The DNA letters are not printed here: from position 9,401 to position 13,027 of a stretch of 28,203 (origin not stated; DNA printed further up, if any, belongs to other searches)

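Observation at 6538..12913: Autonomous SNF2 helicase - MoxR AAA+ - VWA/zincin three-gene operon: candidate undescribed NTP-driven conflict (defence or counter-defence) module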

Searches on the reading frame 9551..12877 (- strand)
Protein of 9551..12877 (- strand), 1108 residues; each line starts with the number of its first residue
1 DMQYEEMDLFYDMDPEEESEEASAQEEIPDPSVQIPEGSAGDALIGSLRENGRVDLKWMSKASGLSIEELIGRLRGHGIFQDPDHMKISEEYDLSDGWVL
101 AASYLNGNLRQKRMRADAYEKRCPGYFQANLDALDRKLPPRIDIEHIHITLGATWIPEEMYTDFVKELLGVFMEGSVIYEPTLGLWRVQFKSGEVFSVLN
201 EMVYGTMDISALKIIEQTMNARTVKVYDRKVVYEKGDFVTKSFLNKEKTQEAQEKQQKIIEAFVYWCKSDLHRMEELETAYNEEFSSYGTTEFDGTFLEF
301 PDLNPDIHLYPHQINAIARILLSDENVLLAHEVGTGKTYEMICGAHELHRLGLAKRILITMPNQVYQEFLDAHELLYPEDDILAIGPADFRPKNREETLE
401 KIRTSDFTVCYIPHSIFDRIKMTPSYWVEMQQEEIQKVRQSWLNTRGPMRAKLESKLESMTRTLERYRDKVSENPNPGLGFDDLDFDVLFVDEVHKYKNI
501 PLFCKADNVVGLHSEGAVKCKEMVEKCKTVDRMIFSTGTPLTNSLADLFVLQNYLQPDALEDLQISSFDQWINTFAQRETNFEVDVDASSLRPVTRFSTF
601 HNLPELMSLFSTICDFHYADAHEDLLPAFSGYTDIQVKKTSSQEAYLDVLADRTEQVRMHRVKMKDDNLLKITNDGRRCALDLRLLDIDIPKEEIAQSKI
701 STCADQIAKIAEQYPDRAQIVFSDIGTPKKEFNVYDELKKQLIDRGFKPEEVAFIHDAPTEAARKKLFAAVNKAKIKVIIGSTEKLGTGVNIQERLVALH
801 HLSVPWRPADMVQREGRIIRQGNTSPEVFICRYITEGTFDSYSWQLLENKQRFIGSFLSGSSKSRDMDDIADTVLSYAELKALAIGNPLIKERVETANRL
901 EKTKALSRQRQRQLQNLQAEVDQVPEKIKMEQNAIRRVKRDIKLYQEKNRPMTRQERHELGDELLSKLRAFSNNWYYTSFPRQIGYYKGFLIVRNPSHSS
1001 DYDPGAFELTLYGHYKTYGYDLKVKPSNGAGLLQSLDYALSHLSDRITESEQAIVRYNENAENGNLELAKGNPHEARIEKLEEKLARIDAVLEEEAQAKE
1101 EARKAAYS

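Call 8: search_protein_families(library=pfam, proteins=[window:9551-12877:-], max_evalue=0.01)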
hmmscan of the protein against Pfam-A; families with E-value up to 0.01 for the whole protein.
window:9551-12877:- (1108 aa): 5 families
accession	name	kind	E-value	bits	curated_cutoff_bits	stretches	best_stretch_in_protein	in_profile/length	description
PF00176.29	SNF2-rel_dom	-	1.3e-09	38.1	24.9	1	519-578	143-199/290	SNF2-related domain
PF00271.37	Helicase_C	-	7e-08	33.1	23.5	1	740-822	32-110/110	Helicase conserved C-terminal domain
PF04851.21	ResIII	-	6.9e-06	26.5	22.5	1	307-364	2-63/164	Type III restriction enzyme, res subunit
PF00270.35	DEAD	-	0.0038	17.4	26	0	310-363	1-54/167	DEAD/DEAH box helicase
PF16848.10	SoDot-IcmSS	-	0.0088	16.5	25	0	874-929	5-58/178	Substrate of the Dot/Icm secretion system, putative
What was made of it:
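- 9551..12874 (-): Standalone DarB-type SNF2 helicase (1107 aa from ATG 12874; the maximal ORF runs from TTG 12913). It carries the N-terminal WH_1/DUF8437 region, the SNF2 core and a separable C-terminal region of about 250 aa. Pfam gives SNF2-rel_dom, Helicase_C and ResIII (call 8).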

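Call 9: search_protein_families(library=padloc, proteins=[window:9551-12877:-], max_evalue=0.01)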
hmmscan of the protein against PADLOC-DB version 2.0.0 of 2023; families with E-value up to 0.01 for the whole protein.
window:9551-12877:- (1108 aa): 31 families (the best 25 are shown)
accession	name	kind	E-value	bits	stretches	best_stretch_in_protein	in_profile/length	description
PDLC02621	DrmD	-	1.1e-17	61.6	1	712-956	517-756/1040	DrmD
PDLC02500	BrxHI|BrxHII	-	7.4e-17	59.2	2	738-923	496-674/933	BrxHI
PDLC02619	DrmD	-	1.4e-11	41.3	2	303-365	27-90/872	DrmD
PDLC02633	DrmD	-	2.9e-11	40.1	1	735-884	539-691/839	DrmD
PDLC02634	DrmD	-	8.5e-11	38.4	1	769-852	532-613/900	DrmD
PDLC02632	DrmD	-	8.4e-10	35.7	1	708-840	514-643/662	DrmD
PDLC02624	DrmD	-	1.8e-09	34.7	1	709-837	356-481/652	DrmD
PDLC00633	ZorD1|ZorD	-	4.6e-09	32.9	1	534-564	593-623/908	"SWI2/SNF2 helicase, Mrr-like nuclease"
PDLC02572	DrmA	-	5.9e-09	32.4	1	740-835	537-635/1043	DrmA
PDLC00632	ZorD1|ZorD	-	1e-08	31.6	2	772-863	992-1085/1101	"SWI2/SNF2 helicase, Mrr-like nuclease"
PDLC02623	DrmD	-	2.9e-08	29.9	2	689-858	502-657/1040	DrmD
PDLC04556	PDC-M27C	-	8.9e-08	28.9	1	316-364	46-94/892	-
PDLC02707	PbeA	-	1.3e-07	28.7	1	263-364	209-308/672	PbeA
PDLC02840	DpdE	-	1.5e-07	28.1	1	697-827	539-660/1091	DpdE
PDLC02843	DpdE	-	2.1e-07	27.2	2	307-340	157-191/1091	DpdE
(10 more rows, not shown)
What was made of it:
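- On DISARM: The PADLOC DrmD hit is partial at 62 bits (call 9).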

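Call 10: search_protein_families(library=phrogs, proteins=[window:9551-12877:-], max_evalue=0.001)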
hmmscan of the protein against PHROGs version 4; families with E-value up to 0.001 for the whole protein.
window:9551-12877:- (1108 aa): 9 families
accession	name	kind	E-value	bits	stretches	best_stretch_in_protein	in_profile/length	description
phrog_10089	-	moron, auxiliary metabolic gene and host takeover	1.1e-200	670.6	1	36-1104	2106-3220/4647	DarB-like antirestriction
phrog_11801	-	other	8.6e-94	316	2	98-720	665-1299/2269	DNA methyltransferase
phrog_1685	-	unknown function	2.1e-75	255.1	2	41-687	584-1267/2278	-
phrog_62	-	DNA, RNA and nucleotide metabolism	4e-44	151.6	1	236-877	649-1151/1881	DNA helicase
phrog_23807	-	unknown function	1.9e-15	56.7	1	707-837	520-648/1053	-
phrog_16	-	DNA, RNA and nucleotide metabolism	7.6e-13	48.5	2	737-853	507-619/986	DNA helicase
phrog_21007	-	other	6.4e-11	42.1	1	765-913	63-205/857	DNA methyltransferase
phrog_11354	-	unknown function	0.00023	21.9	1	769-852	17-99/116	-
phrog_6819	-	DNA, RNA and nucleotide metabolism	0.00075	19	0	742-802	254-312/645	Holliday junction branch migration helicase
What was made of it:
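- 9551..12874 (-): The protein matches phrog_10089 'DarB-like antirestriction' at E 1e-200, with query residues 36-1104 on profile positions 2106-3220 of 4647 (call 10).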

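Call 11: search_protein_families(library=ncbifam, proteins=[window:9551-12877:-], max_evalue=0.01)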
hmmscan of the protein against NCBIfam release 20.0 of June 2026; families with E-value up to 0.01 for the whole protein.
window:9551-12877:- (1108 aa): 9 families
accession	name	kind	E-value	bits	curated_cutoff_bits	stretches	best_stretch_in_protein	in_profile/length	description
NF038317.1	DISARM_DrmD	equivalog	1.7e-14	53.1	610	1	738-975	522-756/1021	DISARM system SNF2-like helicase DrmD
NF042964.1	phospholipD_antiphage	equivalog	2e-14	52.9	1100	1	754-850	724-818/895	phospholipase D-like domain-containing anti-phage protein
NF041062.1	DpdE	equivalog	1.5e-09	36.4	500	2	307-340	152-186/1048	protein DpdE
NF038318.1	DISARM_DrmD_b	equivalog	2.2e-07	29.4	950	1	303-365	24-87/868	DISARM system SNF2-like helicase DrmD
NF058637.1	helic_SCO1167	equivalog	7.1e-07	27.7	1200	1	738-862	795-914/932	SCO1167/SCO6262 family helicase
NF041790.1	anti-phage_ZorD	equivalog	1.1e-05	23.6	1500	0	761-825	964-1028/1035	type I Zorya anti-phage system protein ZorD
NF003426.0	PRK04914.1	equivalog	0.0022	16.3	576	1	308-366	153-212/959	RNA polymerase-associated protein RapA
NF006543.0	PRK09039.1-2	equivalog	0.003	17.4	305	1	905-1101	48-177/350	peptidoglycan -binding protein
TIGR04095.1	dnd_restrict_1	equivalog_domain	0.0068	15.4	600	0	760-823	324-385/451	DNA phosphorothioation system restriction enzyme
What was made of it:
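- On DISARM: NF038317 scores 53 bits against a cutoff of 610 (call 11).
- Closest known: DISARM DrmD, BREX BrxHI/BrxHII and Zorya ZorD SNF2-type defence helicases. Same: They share an SF2/SNF2 ATPase core, seen as partial HMM hits of 53-62 bits (calls 9, 11).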

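Call 17: search_dna_similar(query=window:9551-12877:-, collection=phages, mode=protein, max_rows=40)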
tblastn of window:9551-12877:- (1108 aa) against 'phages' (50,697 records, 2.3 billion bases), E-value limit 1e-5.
Records with a match: 134; places in all: 138; records where one place covers at least 80% of the query: 26.
Best place of each record, by identity: <60% 134.
By first word of the organism name: Bacteriophage 35; Ralstonia 21; Escherichia 15; Burkholderia 10; Bacillus 7; Klebsiella 5; Erwinia 5; Pseudomonas 5; Streptococcus 3; Thermus 3; and 16 more.
By host as written in the record: - 44; Escherichia coli 7; Ralstonia pseudosolanacearum I-31 (MT043) 5; Burkholderia cenocepacia 4; Ralstonia pseudosolanacearum I-33 (MT061) 4; Klebsiella pneumoniae NI9 3; Ralstonia pseudosolanacearum 3; Klebsiella pneumoniae 51503 2; and 44 more.
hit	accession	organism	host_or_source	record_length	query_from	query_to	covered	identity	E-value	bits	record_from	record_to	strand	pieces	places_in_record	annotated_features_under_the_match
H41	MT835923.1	Bacteriophage sp.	human fecal samples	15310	39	1092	95%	35.2%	2e-172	568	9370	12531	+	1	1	record has no annotation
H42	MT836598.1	Bacteriophage sp.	human fecal samples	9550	42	1092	95%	35.1%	3e-160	533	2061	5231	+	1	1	record has no annotation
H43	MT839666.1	Bacteriophage sp.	human fecal samples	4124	42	1092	95%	34.7%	2e-167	535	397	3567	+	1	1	record has no annotation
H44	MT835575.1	Bacteriophage sp.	human fecal samples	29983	42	1092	95%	34.4%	5e-164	544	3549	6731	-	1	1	record has no annotation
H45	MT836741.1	Bacteriophage sp.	human fecal samples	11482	39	956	83%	38.0%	9e-173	569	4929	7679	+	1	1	record has no annotation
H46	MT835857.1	Bacteriophage sp.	human fecal samples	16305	39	1092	95%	32.5%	1e-93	535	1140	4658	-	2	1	record has no annotation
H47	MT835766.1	Bacteriophage sp.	human fecal samples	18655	39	953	83%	37.0%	4e-169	559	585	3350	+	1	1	record has no annotation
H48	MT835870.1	Bacteriophage sp.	human fecal samples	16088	39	895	77%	39.2%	1e-167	555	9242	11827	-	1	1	record has no annotation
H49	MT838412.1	Bacteriophage sp.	human fecal samples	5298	40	992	86%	35.1%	1e-152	503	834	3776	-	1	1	record has no annotation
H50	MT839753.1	Bacteriophage sp.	human fecal samples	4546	39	990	86%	34.9%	6e-157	510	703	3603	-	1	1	record has no annotation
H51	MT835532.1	Bacteriophage sp.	human fecal samples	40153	39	990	86%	34.4%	7e-153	511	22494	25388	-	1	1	record has no annotation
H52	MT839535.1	Bacteriophage sp.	human fecal samples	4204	39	904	78%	36.8%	1e-163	525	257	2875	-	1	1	record has no annotation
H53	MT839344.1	Bacteriophage sp.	human fecal samples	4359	28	895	78%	35.9%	6e-156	506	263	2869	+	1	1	record has no annotation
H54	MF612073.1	Klebsiella phage SopranoGao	Klebsiella pneumoniae 51503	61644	38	1053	92%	30.6%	1e-121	419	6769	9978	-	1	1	PLxRFG protein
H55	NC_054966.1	Klebsiella phage SopranoGao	Klebsiella pneumoniae 51503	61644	38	1053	92%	30.6%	1e-121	419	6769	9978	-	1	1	DarB-like antirestriction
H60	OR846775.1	Listeria phage LM 4-11-1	Listeria monocytogenes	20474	39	956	83%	33.4%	3e-150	504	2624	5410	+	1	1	record has no annotation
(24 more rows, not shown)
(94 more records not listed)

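Call 43: search_solved_structures(query=window:9551-12877:-, max_evalue=0.001)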
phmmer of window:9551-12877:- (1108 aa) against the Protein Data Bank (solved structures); distinct sequences matched with E-value up to 0.001: 6.
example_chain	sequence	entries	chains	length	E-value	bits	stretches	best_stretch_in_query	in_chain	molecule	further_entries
5jxr_A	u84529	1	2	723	1.7e-06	29.4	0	531-574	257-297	Chromatin-remodeling complex ATPase-like protein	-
6ne3_W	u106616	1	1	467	6.9e-06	27.3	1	518-575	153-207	SWI/SNF-related matrix-associated actin-dependent regulator of chromatin subfamily A membe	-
6pwf_K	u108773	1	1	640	3.4e-05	25.1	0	531-573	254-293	chromatin remodeling factor ISWI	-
9z04_A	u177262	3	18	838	0.00012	23.2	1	518-582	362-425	Lymphoid-specific helicase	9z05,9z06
8v4y_W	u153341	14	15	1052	0.00014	23.1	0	518-574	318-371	SWI/SNF-related matrix-associated actin-dependent regulator of chromatin subfamily A membe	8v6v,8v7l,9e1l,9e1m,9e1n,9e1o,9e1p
6iy2_O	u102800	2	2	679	0.00022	22.4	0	531-578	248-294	Transcription regulatory protein SNF2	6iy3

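Call 46: get_annotated_region(hit=H41, flank=10000)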
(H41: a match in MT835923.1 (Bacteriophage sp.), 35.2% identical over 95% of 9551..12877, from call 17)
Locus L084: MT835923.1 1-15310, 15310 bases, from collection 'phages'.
description: UNVERIFIED: Bacteriophage sp. clone scaffold_967 genomic sequence.
organism: Bacteriophage sp. (NCBI taxid 38018)
taxonomy: Viruses
host: -; source: human fecal samples; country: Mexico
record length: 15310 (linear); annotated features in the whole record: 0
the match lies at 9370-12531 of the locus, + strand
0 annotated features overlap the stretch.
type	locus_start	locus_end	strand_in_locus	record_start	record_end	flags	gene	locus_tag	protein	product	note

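Call 47: get_annotated_region(hit=H44, flank=10000)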
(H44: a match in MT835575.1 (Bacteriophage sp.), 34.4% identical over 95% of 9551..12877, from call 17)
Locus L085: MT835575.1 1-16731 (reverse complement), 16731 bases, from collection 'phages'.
description: UNVERIFIED: Bacteriophage sp. clone scaffold_208 genomic sequence.
organism: Bacteriophage sp. (NCBI taxid 38018)
taxonomy: Viruses
host: -; source: human fecal samples; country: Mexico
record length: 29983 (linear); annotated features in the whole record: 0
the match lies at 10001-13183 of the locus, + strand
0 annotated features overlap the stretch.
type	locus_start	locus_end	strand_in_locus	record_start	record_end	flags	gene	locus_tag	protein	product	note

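Call 48: get_annotated_region(hit=H51, flank=10000)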
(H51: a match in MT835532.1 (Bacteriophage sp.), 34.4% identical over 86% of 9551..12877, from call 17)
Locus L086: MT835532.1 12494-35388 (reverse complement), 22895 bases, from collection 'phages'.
description: UNVERIFIED: Bacteriophage sp. clone scaffold_111 genomic sequence.
organism: Bacteriophage sp. (NCBI taxid 38018)
taxonomy: Viruses
host: -; source: human fecal samples; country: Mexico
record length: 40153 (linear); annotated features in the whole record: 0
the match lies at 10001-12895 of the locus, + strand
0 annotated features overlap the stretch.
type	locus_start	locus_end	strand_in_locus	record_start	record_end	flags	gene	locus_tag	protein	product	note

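Call 49: get_annotated_region(hit=H60, flank=10000)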
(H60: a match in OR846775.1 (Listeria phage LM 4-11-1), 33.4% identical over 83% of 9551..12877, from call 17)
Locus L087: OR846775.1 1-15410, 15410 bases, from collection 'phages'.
description: UNVERIFIED_ORG: Listeria phage LM 4-11-1 clone NODE_60_length_20474_cov_82.220768 genomic sequence.
organism: Listeria phage LM 4-11-1 (NCBI taxid 3113835)
taxonomy: Viruses
host: Listeria monocytogenes; source: wastewater; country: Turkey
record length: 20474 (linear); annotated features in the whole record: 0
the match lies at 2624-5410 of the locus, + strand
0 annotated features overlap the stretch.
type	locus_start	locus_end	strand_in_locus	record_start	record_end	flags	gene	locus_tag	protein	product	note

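Call 50: get_annotated_region(hit=H48, flank=10000)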
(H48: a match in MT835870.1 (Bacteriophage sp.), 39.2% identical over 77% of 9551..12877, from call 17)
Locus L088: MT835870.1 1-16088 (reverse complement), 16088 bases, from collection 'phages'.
description: UNVERIFIED: Bacteriophage sp. clone scaffold_867 genomic sequence.
organism: Bacteriophage sp. (NCBI taxid 38018)
taxonomy: Viruses
host: -; source: human fecal samples; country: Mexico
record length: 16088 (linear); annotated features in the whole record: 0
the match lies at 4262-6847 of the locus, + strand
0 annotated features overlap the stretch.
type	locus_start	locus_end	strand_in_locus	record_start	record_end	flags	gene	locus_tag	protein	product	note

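Call 51: get_annotated_region(hit=H47, flank=10000)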
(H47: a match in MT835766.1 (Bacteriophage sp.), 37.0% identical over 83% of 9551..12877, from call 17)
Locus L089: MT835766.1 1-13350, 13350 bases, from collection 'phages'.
description: UNVERIFIED: Bacteriophage sp. clone scaffold_639 genomic sequence.
organism: Bacteriophage sp. (NCBI taxid 38018)
taxonomy: Viruses
host: -; source: human fecal samples; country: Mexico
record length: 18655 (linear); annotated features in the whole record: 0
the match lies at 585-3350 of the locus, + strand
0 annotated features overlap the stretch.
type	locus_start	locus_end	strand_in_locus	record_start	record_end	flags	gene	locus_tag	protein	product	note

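Call 60: find_related_loci(query=A3, collection=viral_contigs, flank=8000)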
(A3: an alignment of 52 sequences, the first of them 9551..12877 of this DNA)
Query A3 (1108 aa) in viral_contigs; peptide patterns used: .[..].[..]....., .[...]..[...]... (x = any residue, [..] = any of these).
600 stretches matched a pattern (row limit reached: there are more); 536 encode a relative of the query (tblastn E <= 1e-3); the best 80 are kept; 80 distinct loci.
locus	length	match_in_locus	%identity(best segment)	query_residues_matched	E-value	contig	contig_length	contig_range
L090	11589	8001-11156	36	39-1087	0e+0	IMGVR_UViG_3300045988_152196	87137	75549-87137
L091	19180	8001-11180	35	39-1092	0e+0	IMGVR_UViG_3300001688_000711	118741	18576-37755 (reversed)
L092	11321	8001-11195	35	32-1095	0e+0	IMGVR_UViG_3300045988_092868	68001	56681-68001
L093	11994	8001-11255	35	39-1092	0e+0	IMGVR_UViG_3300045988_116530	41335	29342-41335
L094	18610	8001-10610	38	39-906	2e-179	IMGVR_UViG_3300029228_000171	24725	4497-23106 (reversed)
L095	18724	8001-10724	37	39-943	2e-179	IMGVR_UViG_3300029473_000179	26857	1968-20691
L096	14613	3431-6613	34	39-1093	4e-179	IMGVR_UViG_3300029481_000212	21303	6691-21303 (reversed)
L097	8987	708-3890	34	39-1092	1e-177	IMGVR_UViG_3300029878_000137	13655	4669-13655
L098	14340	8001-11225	33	39-1093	6e-177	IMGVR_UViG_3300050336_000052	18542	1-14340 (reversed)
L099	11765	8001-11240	35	31-1093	1e-176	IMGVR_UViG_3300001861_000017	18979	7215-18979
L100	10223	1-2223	41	343-1092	3e-167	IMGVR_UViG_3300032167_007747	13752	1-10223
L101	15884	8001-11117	33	29-1057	4e-158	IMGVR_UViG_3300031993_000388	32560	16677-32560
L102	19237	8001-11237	33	39-1101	2e-164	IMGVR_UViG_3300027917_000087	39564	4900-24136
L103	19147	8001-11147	31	43-1084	3e-152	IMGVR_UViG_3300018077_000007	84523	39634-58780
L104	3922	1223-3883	35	39-913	1e-157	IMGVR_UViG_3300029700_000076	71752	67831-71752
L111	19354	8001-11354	31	39-1104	1e-141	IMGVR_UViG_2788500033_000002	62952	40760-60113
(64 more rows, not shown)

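Call 92: search_protein_families(library=pfam, proteins=[L100:5293-6858:+, L100:7347-7850:+], max_evalue=0.01)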
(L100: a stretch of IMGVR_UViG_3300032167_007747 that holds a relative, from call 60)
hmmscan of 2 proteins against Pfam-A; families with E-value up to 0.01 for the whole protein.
L100:5293-6858:+ (521 aa): 2 families
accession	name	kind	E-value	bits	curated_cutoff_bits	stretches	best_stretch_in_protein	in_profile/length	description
PF25043.1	DUF7788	-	4.4e-48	163.9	27.1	1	303-493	1-185/221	Domain of unknown function (DUF7788)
PF11443.14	DUF2828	-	1.7e-32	113.3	29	2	189-302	284-403/405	Domain of unknown function (DUF2828)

L100:7347-7850:+ (167 aa): 7 families
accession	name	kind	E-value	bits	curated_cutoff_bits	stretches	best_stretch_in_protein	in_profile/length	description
PF08281.18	Sigma70_r4_2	-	2.2e-10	40.4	25.7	1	107-156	2-51/54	Sigma-70, region 4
PF04545.22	Sigma70_r4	-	6.4e-09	35.6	24.1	1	116-161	5-50/50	Sigma-70, region 4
PF13384.12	HTH_23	-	5.9e-05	23.2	24.6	1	120-154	6-40/50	Homeodomain-like domain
PF04542.20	Sigma70_r2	-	0.0018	18.4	24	1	42-68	44-70/71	Sigma-70 region 2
PF07374.17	DUF1492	-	0.002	18.7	21.5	1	92-157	29-97/100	Protein of unknown function (DUF1492)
PF08279.18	HTH_11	-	0.007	16.7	25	0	121-150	3-34/55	HTH domain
PF21476.4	PF0610-like_N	-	0.0088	16.7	33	0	119-148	2-31/50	PF0610-like, N-terminal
